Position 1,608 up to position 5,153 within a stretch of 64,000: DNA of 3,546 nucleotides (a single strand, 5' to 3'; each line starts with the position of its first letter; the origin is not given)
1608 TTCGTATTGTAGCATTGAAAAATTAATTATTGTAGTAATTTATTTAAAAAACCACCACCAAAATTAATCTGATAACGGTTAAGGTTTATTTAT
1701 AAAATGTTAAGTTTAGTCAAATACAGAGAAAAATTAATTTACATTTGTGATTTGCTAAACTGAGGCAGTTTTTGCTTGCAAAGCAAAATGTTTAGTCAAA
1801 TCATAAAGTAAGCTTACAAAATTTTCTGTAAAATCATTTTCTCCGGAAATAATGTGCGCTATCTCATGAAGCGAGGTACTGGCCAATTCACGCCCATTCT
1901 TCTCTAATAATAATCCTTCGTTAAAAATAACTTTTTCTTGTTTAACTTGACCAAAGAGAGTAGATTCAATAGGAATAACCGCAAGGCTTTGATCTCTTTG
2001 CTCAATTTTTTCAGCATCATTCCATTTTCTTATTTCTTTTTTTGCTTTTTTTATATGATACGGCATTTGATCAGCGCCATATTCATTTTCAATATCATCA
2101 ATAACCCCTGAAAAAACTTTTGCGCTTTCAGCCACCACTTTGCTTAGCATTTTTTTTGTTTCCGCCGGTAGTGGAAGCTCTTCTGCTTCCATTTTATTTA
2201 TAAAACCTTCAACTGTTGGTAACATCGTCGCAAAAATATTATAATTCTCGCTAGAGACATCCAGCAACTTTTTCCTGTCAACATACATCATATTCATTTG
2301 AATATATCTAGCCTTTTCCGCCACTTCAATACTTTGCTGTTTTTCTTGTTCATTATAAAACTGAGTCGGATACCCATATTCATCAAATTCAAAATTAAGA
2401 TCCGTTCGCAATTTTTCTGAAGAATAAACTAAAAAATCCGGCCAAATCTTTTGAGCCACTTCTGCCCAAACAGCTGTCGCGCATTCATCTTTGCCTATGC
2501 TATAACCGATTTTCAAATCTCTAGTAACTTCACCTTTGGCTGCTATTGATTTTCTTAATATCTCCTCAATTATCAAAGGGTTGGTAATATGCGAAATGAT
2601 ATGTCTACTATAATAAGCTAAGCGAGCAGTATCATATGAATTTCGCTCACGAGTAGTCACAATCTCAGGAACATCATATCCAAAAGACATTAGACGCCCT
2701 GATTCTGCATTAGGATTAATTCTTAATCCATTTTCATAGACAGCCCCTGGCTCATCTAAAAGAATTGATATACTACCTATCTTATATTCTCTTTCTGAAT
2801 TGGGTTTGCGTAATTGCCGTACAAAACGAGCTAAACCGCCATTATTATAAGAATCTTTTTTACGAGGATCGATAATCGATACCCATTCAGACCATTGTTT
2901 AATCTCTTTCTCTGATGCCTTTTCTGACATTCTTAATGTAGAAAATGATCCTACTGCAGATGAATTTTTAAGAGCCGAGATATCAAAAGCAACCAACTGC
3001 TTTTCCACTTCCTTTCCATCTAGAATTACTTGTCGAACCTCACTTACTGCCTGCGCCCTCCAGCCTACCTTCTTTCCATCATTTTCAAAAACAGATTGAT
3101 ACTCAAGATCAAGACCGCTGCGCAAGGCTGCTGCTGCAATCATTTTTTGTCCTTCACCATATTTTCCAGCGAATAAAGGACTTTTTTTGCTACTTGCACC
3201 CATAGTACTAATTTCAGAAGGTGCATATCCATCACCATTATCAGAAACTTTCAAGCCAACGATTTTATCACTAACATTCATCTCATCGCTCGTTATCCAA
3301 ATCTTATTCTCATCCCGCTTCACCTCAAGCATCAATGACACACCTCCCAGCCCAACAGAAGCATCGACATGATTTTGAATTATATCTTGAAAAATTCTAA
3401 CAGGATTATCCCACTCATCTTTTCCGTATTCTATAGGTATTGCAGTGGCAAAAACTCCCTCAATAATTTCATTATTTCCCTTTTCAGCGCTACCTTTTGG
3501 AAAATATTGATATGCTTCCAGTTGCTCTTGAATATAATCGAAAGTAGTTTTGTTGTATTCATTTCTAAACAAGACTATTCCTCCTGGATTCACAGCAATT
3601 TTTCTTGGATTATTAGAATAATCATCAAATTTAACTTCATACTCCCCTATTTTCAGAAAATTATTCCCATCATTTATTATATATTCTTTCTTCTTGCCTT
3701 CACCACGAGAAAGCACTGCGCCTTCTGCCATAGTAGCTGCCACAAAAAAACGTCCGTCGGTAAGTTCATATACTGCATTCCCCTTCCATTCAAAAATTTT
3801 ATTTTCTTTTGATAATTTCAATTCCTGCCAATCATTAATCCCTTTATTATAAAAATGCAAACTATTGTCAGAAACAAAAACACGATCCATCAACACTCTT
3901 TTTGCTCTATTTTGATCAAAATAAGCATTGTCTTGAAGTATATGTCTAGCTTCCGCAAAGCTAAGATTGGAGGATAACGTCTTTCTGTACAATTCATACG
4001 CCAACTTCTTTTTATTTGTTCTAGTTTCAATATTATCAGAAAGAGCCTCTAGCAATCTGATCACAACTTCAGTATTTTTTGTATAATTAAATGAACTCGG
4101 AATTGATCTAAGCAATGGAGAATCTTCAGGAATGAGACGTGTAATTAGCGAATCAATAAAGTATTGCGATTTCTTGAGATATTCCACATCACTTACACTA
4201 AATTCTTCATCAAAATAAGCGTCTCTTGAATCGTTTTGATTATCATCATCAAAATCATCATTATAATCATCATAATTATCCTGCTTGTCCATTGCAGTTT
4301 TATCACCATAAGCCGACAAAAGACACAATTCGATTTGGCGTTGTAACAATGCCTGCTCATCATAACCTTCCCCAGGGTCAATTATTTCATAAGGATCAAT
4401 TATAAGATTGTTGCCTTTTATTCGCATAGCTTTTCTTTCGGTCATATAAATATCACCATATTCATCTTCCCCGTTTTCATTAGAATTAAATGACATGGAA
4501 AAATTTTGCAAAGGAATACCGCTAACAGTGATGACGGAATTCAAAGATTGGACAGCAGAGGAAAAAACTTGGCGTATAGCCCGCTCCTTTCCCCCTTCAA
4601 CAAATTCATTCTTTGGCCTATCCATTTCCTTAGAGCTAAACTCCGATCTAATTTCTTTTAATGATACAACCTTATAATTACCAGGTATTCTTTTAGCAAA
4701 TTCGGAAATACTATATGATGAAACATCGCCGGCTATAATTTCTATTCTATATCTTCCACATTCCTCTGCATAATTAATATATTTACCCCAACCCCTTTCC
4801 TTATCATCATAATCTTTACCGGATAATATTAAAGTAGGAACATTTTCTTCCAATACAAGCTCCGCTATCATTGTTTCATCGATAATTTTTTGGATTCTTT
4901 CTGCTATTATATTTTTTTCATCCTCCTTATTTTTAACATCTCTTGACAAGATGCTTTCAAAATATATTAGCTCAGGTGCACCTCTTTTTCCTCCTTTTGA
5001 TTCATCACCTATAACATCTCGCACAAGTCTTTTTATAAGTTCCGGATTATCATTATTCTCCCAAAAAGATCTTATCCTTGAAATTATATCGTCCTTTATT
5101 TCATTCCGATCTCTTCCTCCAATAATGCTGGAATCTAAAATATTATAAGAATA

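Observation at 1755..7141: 1501-aa tandem GHKL (Hsp90/MORC-like) ATPase with C-terminal HExxH, adjacent to a secreted trypsin-like protease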

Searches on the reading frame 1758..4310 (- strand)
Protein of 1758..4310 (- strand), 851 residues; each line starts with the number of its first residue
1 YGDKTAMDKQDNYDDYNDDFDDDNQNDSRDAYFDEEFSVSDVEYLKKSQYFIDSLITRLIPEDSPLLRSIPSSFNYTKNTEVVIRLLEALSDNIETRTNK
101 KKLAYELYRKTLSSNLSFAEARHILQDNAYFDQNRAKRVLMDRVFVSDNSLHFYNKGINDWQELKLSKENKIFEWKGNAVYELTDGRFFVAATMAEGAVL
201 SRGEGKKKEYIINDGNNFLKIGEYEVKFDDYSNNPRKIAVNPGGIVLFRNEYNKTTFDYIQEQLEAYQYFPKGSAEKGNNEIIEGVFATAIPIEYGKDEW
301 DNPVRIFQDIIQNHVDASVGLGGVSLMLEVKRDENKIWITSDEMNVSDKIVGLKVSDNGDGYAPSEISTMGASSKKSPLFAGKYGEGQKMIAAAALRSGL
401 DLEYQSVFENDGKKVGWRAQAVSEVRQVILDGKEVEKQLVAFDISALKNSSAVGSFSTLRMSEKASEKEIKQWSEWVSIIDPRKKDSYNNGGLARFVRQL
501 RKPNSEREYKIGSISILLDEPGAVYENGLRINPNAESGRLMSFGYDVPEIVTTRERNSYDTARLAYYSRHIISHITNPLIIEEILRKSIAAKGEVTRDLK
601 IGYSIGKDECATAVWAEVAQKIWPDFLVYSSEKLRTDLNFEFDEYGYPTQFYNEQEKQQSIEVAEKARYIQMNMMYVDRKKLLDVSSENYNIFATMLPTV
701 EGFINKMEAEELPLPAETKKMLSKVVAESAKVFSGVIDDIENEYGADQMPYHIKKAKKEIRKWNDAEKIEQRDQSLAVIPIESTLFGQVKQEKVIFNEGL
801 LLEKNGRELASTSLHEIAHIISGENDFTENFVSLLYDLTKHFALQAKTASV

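Call 32: predict_structure(alignment_id=A3)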
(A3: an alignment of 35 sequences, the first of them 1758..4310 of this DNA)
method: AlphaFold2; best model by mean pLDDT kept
length: 851 residues; sequences in the alignment: 35
mean_pLDDT: 83.8   pTM: 0.77
mean pLDDT of the five models: 83.8, 82.5, 81.7, 81.2, 80.4
residues with pLDDT >= 90: 352; 70-90: 399; 50-70: 54; < 50: 46
segments of 3 or more residues with pLDDT < 50: 1-38, 274-276, 371-373
pLDDT, mean of each block of 10 residues (from residue 1): 27 33 42 46 81 91 90 82 74 74 88 93 79 78 93 93 93 93 94 89 84 90 89 77 92 88 89 57 82 83 88 81 89 93 93 91 64 57 67 91 89 88 87 88 86 88 90 91 91 92 87 92 92 88 93 84 92 94 93 79 79 92 90 85 75 85 85 80 89 89 79 89 95 91 81 82 92 87 84 89 89 94 86 92 83 53
secondary structure, 60 per line:
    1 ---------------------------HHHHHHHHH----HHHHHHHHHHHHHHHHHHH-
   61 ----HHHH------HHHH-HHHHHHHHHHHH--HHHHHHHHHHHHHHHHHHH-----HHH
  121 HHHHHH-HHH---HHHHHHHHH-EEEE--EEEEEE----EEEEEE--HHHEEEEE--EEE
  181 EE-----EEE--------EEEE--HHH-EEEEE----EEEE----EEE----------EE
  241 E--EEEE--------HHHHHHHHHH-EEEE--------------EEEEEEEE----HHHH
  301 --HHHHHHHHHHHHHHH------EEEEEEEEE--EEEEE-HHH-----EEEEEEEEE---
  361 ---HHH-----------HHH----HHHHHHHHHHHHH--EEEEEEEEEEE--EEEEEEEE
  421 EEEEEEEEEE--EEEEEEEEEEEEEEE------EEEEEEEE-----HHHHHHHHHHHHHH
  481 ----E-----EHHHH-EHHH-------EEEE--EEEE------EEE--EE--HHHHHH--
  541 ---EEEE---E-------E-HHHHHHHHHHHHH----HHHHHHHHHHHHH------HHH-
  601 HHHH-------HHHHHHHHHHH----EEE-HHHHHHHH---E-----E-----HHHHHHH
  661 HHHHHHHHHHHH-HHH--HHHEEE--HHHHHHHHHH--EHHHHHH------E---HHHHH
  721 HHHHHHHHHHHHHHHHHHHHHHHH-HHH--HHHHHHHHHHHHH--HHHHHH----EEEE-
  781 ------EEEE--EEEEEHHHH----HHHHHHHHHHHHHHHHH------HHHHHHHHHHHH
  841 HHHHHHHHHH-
elements in order (helices of 4 or more, strands of 3 or more residues): H28-36 H41-59 H65-68 H75-78 H80-91 H94-112 H118-126 H134-142 E144-147 E150-155 E160-165 E171-175 E178-182 E188-190 E199-202 E209-213 E218-221 E226-228 E239-241 E244-247 H256-265 E267-270 E285-292 H297-300 H303-317 E324-332 E335-339 E349-357 H385-397 E400-410 E413-430 E433-447 E454-461 H467-480 H492-495 E508-511 E514-517 E524-526 H533-538 E544-547 H561-573 H578-590 H601-604 H612-622 E627-629 H631-638 H654-672 E682-684 H687-696 H700-705 H716-744 H751-763 H766-771 E776-779 E787-790 E793-797 H798-801 H806-822 H829-850

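Call 38: fold_search(model_id=the predicted structure, library=pdb)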
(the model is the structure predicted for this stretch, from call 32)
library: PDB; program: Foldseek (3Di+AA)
matches with E <= 10: 848; with E <= 0.001: 19
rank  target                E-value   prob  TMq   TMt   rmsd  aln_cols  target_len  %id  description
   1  4j0b_A                4.1e-07  1.00  0.21  0.28  17.8       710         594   13  Structure of mitochondrial Hsp90 (TRAP1) with ADP-BeF3 (released 2014-01-22)
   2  5tvw_B                5.2e-07  1.00  0.20  0.26  18.0       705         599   13  Crystal structure of mitochondrial Hsp90 (TRAP1) with ATP in absence of Mg, hemi-hydrolyzed (released 2018-03-14)
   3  4ipe_B                6.5e-07  1.00  0.19  0.26  17.8       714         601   14  Crystal structure of mitochondrial Hsp90 (TRAP1) with AMPPNP (released 2014-01-22)
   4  4ipe_A                2.7e-06  1.00  0.19  0.26  18.5       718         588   13  Crystal structure of mitochondrial Hsp90 (TRAP1) with AMPPNP (released 2014-01-22)
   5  4iyn_A                3.0e-06  1.00  0.20  0.26  18.8       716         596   12  Structure of mitochondrial Hsp90 (TRAP1) with ADP-ALF4- (released 2014-01-22)
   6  6d14_A                5.4e-06  1.00  0.20  0.27  18.4       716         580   13  Zebrafish TRAP1 bound to AMPPNP and calcium in the asymmetric closed state (released 2018-04-25)
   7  4z1i_C                5.9e-06  1.00  0.20  0.32  14.6       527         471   12  Crystal structure of human Trap1 with AMPPNP (released 2015-04-29)
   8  5tth_B                6.5e-06  1.00  0.18  0.24  18.0       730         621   13  Heterodimeric SpyCatcher/SpyTag-fused zebrafish TRAP1 in ATP/ADP-hybrid state (released 2017-08-23)
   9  4z1i_A                6.8e-06  1.00  0.20  0.40  12.8       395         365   12  Crystal structure of human Trap1 with AMPPNP (released 2015-04-29)
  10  7exp_A                8.5e-06  1.00  0.20  0.27  14.6       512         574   13  Crystal structure of zebrafish TRAP1 with AMPPNP and MitoQ (released 2022-01-05)
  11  5tth_A                8.9e-06  1.00  0.20  0.24  16.3       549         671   12  Heterodimeric SpyCatcher/SpyTag-fused zebrafish TRAP1 in ATP/ADP-hybrid state (released 2017-08-23)
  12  4z1i_D                1.0e-05  1.00  0.20  0.34  14.6       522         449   12  Crystal structure of human Trap1 with AMPPNP (released 2015-04-29)
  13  5hph_A                1.2e-05  1.00  0.20  0.32  13.5       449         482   13  Structure of TRAP1 fragment (released 2016-08-10)
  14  8h77_B                2.0e-05  1.00  0.20  0.26  15.7       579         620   11  Hsp90-AhR-p23-XAP2 complex (released 2023-01-04)
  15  5tvu_A                2.2e-05  1.00  0.20  0.28  18.5       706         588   12  Crystal structure of mitochondrial Hsp90 (TRAP1) with ATP in absence of Mg (released 2018-03-14)
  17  3zkb_P                7.4e-05  1.00  0.19  0.37  13.1       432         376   11  CRYSTAL STRUCTURE OF THE ATPASE REGION OF Mycobacterium tuberculosis GyrB WITH AMPPNP (released 2013-09-18)
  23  3zkb_A                1.8e-03  0.99  0.18  0.34  13.5       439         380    9  CRYSTAL STRUCTURE OF THE ATPASE REGION OF Mycobacterium tuberculosis GyrB WITH AMPPNP (released 2013-09-18)
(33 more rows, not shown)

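Call 97: fold_search(model_id=the predicted structure, library=viral)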
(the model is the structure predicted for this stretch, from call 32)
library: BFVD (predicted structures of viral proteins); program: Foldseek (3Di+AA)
matches with E <= 10: 838; with E <= 0.001: 16
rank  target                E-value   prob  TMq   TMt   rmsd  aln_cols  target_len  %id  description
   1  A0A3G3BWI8            1.4e-12  1.00  0.31  0.53   9.9       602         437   14  (no name in the UniProt tables at hand)
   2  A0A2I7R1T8            7.2e-09  1.00  0.27  0.55  12.9       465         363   13  (no name in the UniProt tables at hand)
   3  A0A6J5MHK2            7.9e-09  1.00  0.20  0.30  18.3       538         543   12  Uncharacterized protein [uncultured Caudovirales phage]
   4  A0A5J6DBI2            5.4e-08  1.00  0.28  0.55  14.6       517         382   12  Uncharacterized protein [Erwinia phage pEp_SNUABM_01]
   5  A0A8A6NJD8            8.2e-07  1.00  0.20  0.22  29.9       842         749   10  RIIA protector from prophage-induced early lysis [Enterobacter phage PF-CE2]
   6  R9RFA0                3.6e-06  1.00  0.20  0.24  12.3       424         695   13  (no name in the UniProt tables at hand)
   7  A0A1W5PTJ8            1.7e-05  1.00  0.19  0.23  16.5       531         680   13  (no name in the UniProt tables at hand)
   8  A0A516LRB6            2.7e-05  1.00  0.21  0.23  13.2       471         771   10  (no name in the UniProt tables at hand)
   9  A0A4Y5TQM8            3.0e-05  1.00  0.20  0.23  18.1       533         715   12  Protector from prophage induced early lysis [Klebsiella phage Marfa]
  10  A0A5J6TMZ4            3.0e-05  1.00  0.20  0.23  31.9       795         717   10  (no name in the UniProt tables at hand)
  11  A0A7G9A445            7.1e-05  1.00  0.21  0.22  12.0       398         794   11  RIIA-like protein [Bacteriophage sp.]
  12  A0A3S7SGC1            1.2e-04  1.00  0.21  0.21  11.7       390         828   15  (no name in the UniProt tables at hand)
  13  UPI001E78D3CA         1.3e-04  1.00  0.19  0.34  16.0       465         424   10  (no name look-up for this kind of identifier)
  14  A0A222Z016            2.1e-04  1.00  0.21  0.27  15.1       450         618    9  RIIA lysis inhibitor [Salmonella phage ST11]
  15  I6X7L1                3.9e-04  0.99  0.21  0.23  16.6       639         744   10  RIIa protector from prophage-induced early lysis [Aeromonas phage CC2]
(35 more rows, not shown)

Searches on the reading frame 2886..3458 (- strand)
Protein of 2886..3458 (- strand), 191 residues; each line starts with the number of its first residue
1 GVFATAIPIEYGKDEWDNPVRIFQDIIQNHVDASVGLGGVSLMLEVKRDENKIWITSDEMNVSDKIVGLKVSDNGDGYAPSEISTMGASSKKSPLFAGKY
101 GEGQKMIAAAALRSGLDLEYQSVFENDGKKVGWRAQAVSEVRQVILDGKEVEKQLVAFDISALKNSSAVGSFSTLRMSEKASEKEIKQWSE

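Call 36: search_solved_structures(query=A4, max_evalue=10, show_alignments=3)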
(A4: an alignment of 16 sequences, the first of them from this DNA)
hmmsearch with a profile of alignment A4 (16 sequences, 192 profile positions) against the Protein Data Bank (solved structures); distinct sequences matched with E-value up to 10: 7.
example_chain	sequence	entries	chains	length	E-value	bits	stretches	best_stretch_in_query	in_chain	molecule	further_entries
5x9y_C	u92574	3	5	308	0.16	14.8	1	69-182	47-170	DNA mismatch repair protein MutL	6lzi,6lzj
6lzk_A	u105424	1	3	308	0.16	14.8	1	69-182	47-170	DNA mismatch repair protein MutL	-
8d04_B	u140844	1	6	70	0.39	13.5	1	12-48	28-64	HALC2_062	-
9wig_E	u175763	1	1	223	0.63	12.8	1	38-91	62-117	BLN8-B-1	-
9xaw_A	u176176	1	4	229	0.66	12.8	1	38-91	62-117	BLN8 heavy chain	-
8j07_2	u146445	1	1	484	0.73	12.6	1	20-63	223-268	Dynein regulatory complex subunit 2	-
7my2_H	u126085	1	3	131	0.82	12.4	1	32-78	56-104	Nanobody Nb30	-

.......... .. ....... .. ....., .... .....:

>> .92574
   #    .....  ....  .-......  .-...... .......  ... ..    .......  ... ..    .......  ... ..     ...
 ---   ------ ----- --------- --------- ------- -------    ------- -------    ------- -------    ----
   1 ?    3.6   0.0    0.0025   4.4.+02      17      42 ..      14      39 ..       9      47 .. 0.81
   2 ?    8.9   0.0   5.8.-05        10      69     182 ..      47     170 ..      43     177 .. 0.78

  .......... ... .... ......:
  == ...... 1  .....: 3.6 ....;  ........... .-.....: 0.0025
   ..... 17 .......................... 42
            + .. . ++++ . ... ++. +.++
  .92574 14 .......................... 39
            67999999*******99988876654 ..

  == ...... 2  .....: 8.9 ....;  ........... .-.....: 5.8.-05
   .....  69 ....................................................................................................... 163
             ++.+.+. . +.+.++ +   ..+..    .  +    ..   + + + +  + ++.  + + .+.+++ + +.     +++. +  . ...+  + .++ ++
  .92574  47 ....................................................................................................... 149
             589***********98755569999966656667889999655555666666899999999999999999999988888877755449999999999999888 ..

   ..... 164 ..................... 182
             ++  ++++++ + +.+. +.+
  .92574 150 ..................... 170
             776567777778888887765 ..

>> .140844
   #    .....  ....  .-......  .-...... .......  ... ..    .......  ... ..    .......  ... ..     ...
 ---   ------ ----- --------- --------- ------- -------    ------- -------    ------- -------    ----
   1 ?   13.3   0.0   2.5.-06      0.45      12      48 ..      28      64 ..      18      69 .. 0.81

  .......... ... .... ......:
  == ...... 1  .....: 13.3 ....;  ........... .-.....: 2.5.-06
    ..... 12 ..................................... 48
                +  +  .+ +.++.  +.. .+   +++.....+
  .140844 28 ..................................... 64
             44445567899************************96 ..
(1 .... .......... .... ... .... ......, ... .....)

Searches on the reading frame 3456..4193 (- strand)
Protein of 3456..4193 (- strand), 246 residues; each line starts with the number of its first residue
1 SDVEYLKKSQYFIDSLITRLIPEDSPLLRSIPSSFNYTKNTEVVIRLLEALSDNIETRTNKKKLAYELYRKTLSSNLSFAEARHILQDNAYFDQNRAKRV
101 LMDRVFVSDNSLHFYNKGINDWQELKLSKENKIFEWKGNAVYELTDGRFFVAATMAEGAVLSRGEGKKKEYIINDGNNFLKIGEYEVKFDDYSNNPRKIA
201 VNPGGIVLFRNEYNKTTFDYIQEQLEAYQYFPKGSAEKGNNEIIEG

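Call 82: search_solved_structures(query=A6, max_evalue=10)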
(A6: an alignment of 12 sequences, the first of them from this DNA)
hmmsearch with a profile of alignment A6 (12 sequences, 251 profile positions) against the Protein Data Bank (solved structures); distinct sequences matched with E-value up to 10: 2.
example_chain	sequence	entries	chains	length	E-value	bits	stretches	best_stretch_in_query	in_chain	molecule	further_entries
2rov_A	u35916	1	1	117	0.083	15.3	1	99-147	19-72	Rho-associated protein kinase 2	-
2lni_A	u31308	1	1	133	0.24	13.9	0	59-90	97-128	Stress-induced-phosphoprotein 1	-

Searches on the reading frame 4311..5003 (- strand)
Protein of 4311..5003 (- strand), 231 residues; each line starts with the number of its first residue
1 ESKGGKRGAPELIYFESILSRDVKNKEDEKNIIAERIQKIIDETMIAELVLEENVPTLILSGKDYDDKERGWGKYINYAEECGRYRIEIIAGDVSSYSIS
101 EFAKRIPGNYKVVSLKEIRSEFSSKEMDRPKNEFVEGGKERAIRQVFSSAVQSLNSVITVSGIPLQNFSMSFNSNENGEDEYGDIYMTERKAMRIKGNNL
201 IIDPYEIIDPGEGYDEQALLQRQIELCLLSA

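Call 83: search_solved_structures(query=A7, max_evalue=10)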
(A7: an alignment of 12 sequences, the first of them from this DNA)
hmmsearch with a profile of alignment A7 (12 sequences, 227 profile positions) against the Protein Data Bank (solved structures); distinct sequences matched with E-value up to 10: 13.
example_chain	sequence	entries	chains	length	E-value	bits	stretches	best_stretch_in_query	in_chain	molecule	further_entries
4zv6_B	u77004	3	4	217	5.4e-06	29.4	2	48-107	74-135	Octarellin V.1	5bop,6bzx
8rfh_A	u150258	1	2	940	0.09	15.6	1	110-162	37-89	NRC2a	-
9fp6_A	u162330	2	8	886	0.092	15.6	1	110-162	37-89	NRC2a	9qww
8qus_D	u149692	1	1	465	0.22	14.3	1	76-148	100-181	Apical merozoite antigen 1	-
9dx6_A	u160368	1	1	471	0.22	14.3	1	76-148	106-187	Apical merozoite protein 1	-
1w81_A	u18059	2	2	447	0.3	13.9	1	75-148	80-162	APICAL MEMBRANE ANTIGEN 1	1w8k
2j4w_D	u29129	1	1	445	0.32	13.8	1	75-148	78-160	APICAL MEMBRANE ANTIGEN 1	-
8rek_A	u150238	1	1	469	0.33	13.7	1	75-148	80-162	Apical membrane antigen 1 (Fragment)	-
5nqg_A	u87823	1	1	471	0.42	13.4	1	76-148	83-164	Apical merozoite antigen 1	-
3hdp_A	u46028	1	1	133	0.8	12.5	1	66-122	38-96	Glyoxalase-I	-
2qh0_A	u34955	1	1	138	0.88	12.3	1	66-122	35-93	Lactoylglutathione lyase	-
7zge_A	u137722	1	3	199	1.3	11.8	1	38-91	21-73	BrxA, BREX phage defence protein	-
2iw0_A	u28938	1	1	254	1.8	11.3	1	35-94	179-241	CHITIN DEACETYLASE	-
